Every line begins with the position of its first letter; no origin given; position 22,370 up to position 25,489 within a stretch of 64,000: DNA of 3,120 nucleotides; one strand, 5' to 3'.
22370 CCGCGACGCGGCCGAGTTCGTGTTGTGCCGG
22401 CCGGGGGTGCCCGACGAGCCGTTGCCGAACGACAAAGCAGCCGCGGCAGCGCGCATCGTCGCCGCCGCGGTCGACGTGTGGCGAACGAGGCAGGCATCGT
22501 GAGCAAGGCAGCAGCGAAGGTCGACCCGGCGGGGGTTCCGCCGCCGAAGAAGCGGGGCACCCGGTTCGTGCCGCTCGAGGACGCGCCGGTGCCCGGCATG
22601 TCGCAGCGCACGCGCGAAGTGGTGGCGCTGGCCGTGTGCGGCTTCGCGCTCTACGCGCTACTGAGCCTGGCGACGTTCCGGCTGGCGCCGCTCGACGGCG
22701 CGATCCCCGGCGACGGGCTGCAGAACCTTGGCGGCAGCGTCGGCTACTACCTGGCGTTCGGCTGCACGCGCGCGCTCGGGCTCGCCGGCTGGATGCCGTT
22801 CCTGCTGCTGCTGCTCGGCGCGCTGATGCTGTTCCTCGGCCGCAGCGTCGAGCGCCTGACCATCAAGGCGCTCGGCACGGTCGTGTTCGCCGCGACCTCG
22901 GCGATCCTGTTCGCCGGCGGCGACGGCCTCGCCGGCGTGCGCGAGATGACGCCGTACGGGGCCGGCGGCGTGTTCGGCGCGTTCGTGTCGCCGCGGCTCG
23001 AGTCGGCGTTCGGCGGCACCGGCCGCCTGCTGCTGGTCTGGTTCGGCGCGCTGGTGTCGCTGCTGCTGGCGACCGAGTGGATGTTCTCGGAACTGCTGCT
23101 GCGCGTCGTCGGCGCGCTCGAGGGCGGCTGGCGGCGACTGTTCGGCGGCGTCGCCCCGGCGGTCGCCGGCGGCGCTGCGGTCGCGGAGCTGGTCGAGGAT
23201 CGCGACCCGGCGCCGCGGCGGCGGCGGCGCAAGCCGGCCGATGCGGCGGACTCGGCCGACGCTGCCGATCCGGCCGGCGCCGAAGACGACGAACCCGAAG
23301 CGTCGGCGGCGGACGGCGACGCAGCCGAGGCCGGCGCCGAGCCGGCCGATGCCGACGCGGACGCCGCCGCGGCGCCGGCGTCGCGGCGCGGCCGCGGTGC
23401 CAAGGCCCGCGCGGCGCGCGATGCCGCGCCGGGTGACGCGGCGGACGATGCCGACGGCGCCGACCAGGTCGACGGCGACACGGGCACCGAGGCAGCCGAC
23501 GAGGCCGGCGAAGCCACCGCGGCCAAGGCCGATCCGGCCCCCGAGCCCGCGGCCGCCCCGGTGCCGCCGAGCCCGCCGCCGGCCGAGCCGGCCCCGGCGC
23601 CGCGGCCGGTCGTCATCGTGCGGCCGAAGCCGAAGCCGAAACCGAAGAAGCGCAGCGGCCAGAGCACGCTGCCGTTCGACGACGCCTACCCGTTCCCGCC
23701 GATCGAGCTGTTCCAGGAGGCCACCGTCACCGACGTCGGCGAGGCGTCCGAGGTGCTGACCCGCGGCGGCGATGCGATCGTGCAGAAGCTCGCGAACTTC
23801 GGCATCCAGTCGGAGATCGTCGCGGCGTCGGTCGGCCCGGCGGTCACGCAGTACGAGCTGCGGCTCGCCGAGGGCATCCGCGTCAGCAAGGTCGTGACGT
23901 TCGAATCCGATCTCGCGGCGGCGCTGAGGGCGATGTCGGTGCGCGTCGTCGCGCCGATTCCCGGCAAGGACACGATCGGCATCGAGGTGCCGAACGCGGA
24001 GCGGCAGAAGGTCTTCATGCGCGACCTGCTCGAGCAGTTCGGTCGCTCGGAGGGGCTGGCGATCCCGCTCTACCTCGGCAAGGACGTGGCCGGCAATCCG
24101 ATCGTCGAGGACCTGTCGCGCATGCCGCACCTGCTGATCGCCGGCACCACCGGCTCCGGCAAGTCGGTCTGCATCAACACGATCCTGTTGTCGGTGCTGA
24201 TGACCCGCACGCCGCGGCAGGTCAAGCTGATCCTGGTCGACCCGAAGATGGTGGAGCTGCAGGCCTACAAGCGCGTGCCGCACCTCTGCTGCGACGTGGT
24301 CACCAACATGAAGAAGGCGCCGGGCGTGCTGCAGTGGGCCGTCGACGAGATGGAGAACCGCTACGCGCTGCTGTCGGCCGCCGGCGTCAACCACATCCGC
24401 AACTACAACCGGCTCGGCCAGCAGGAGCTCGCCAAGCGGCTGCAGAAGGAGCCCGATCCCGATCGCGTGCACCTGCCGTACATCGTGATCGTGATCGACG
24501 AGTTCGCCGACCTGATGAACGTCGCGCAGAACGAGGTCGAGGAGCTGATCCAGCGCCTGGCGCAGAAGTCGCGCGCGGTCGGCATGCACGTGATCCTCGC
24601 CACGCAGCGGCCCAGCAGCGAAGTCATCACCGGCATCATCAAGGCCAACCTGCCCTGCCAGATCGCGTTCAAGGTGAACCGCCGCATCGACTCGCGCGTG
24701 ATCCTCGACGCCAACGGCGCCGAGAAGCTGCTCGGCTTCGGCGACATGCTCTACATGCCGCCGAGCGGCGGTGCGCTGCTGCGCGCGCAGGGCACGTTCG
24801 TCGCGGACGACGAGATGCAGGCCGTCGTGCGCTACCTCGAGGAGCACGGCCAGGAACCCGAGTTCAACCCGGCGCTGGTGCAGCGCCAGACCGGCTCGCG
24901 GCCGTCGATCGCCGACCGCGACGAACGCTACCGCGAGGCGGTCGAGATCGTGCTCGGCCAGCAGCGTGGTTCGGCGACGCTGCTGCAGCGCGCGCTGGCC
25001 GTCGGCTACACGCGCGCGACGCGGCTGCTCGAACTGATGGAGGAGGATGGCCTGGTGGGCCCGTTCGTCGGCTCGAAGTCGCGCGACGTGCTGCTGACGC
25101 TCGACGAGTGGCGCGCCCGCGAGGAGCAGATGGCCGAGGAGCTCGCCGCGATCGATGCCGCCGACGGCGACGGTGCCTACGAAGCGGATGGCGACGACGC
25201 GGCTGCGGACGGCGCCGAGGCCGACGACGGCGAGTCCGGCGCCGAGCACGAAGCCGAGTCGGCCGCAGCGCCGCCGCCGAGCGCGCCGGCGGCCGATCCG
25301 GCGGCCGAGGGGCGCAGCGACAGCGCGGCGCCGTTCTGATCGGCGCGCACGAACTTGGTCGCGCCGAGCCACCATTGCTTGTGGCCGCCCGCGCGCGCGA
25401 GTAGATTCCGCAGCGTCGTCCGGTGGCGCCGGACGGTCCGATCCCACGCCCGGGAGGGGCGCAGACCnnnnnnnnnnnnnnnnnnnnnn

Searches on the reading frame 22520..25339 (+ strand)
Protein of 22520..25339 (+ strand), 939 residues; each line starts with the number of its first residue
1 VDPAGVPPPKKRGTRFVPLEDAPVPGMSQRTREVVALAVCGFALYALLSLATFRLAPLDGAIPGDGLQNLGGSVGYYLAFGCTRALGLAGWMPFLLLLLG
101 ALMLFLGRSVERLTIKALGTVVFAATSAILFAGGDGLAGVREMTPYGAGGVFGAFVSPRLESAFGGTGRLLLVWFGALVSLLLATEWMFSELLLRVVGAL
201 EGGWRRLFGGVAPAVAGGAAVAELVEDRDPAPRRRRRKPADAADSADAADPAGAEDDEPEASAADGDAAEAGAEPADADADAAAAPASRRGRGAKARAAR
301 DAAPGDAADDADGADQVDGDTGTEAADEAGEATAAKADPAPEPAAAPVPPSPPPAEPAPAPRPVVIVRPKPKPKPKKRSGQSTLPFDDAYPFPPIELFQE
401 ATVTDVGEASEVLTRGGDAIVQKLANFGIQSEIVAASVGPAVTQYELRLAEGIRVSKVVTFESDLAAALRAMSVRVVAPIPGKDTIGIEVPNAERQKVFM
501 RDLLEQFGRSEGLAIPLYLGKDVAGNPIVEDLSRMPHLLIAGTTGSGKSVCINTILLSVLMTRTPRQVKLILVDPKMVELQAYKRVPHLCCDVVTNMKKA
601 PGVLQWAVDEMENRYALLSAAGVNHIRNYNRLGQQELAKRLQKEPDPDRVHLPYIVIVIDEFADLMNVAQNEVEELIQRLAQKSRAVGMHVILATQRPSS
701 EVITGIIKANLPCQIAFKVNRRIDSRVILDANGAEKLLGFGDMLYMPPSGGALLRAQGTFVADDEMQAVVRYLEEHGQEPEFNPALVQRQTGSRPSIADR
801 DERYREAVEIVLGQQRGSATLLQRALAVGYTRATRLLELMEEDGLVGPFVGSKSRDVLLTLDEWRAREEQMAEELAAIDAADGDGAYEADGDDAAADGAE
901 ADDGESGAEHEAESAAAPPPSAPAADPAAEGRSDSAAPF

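Call 3: search_protein_families(library=pfam, proteins=[window:22520-25339:+], max_evalue=1)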
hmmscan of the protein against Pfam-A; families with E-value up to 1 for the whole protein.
window:22520-25339:+ (939 aa): 22 families
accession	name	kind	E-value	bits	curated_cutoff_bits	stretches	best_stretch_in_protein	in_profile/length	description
PF01580.24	FtsK_SpoIIIE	-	4e-59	200.2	24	1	515-699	18-220/221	FtsK/SpoIIIE family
PF17854.6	FtsK_alpha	-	1.3e-28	99.5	22.9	1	392-492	1-101/101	FtsK alpha domain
PF09397.16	FtsK_gamma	-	6.1e-21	74.3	30.6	1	799-859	2-62/63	Ftsk gamma domain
PF13491.11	FtsK_4TM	-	1.6e-17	64.1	23.1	1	29-195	2-169/171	4TM region of DNA translocase FtsK/SpoIIIE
PF12846.13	AAA_10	-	1.1e-06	28.4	27.5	1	534-586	20-67/362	AAA-like domain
PF20703.3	nSTAND1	-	1.9e-06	28.2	27.1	1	517-695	15-159/379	Novel STAND NTPase 1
PF13401.12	AAA_22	-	7.4e-05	23.5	27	1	537-696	7-123/130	AAA domain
PF01935.23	DUF87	-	0.00045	20.8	23.2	1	534-675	20-114/220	Helicase HerA, central domain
PF10412.15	TrwB_AAD_bind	-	0.0014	18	20.5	1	525-559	6-39/387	Type IV secretion-system coupling protein DNA-binding domain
PF04851.21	ResIII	-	0.011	16.1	22.5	1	533-662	21-134/164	Type III restriction enzyme, res subunit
PF00270.35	DEAD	-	0.019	15.1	26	1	537-684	16-150/167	DEAD/DEAH box helicase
PF00437.27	T2SSE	-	0.035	13.2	24.9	1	537-563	144-169/370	Type II/IV secretion system protein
PF13191.12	AAA_16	-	0.048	14.6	32.6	1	534-683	23-162/167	AAA ATPase domain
PF13245.12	AAA_19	-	0.055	14.1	25.1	1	530-681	6-115/134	AAA domain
PF25201.1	nSTAND6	-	0.062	13.8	27.7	1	525-617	8-99/148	Novel STAND NTPase 6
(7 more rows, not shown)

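Call 4: search_protein_families(library=ncbifam, proteins=[window:22520-25339:+], max_evalue=1)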
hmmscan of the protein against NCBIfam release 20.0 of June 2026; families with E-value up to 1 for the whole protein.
window:22520-25339:+ (939 aa): 19 families
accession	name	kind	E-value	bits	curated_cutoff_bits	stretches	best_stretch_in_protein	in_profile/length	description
NF007615.0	PRK10263.1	equivalog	9.1e-123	411.3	1566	1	420-858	894-1349/1355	DNA translocase FtsK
TIGR03928.1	T7_EssCb_Firm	equivalog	1.6e-32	112.2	778.4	1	536-736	470-660/1296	type VII secretion protein EssC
TIGR03924.1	T7SS_EccC_a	equivalog_domain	2.8e-30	105.7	509.15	1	536-740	451-648/673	type VII secretion protein EccCa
TIGR03925.1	T7SS_EccC_b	equivalog_domain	2.8e-23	82.1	346.55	2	528-727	68-257/564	type VII secretion protein EccCb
NF041214.1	plasmid_TraB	equivalog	1.5e-15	56.8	800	1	537-730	250-420/639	plasmid transfer protein TraB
TIGR03743.1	SXT_TraD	subfamily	2.8e-05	22.8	366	2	533-576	173-212/636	conjugative transfer system coupling protein TraD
TIGR02759.1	TraD_Ftype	equivalog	0.0027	16.5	521.35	1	523-559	164-200/566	type IV conjugative transfer system coupling protein TraD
TIGR00929.1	VirB4_CagE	subfamily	0.0034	15.7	643.1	1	537-558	439-460/792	VirB4 family type IV secretion/conjugal transfer ATPase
NF053655.1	CedD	equivalog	0.004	15.9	600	1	655-731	421-491/527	DNA-translocating ATPase CedD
NF041017.1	DNA_import_CedB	equivalog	0.0066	15.1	700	1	517-576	254-313/590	DNA import protein CedB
NF042944.1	HerA_antiphage_2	equivalog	0.02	13.6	850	0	673-700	451-478/576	anti-phage-associated helicase HerA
NF042943.1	HerA_antiphage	equivalog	0.035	12.6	800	1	677-731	462-514/566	anti-phage-associated helicase HerA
TIGR03744.1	traC_PFL_4706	equivalog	0.037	11.9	520.6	1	530-566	469-505/892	conjugative transfer ATPase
NF045975.1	VirB4_plasma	equivalog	0.094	10.4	590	1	538-575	518-551/894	Mbov_0397 family ICE element conjugal transfer ATPase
TIGR02782.1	TrbB_P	equivalog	0.1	11.8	304.55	1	537-598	138-198/303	P-type conjugative transfer ATPase TrbB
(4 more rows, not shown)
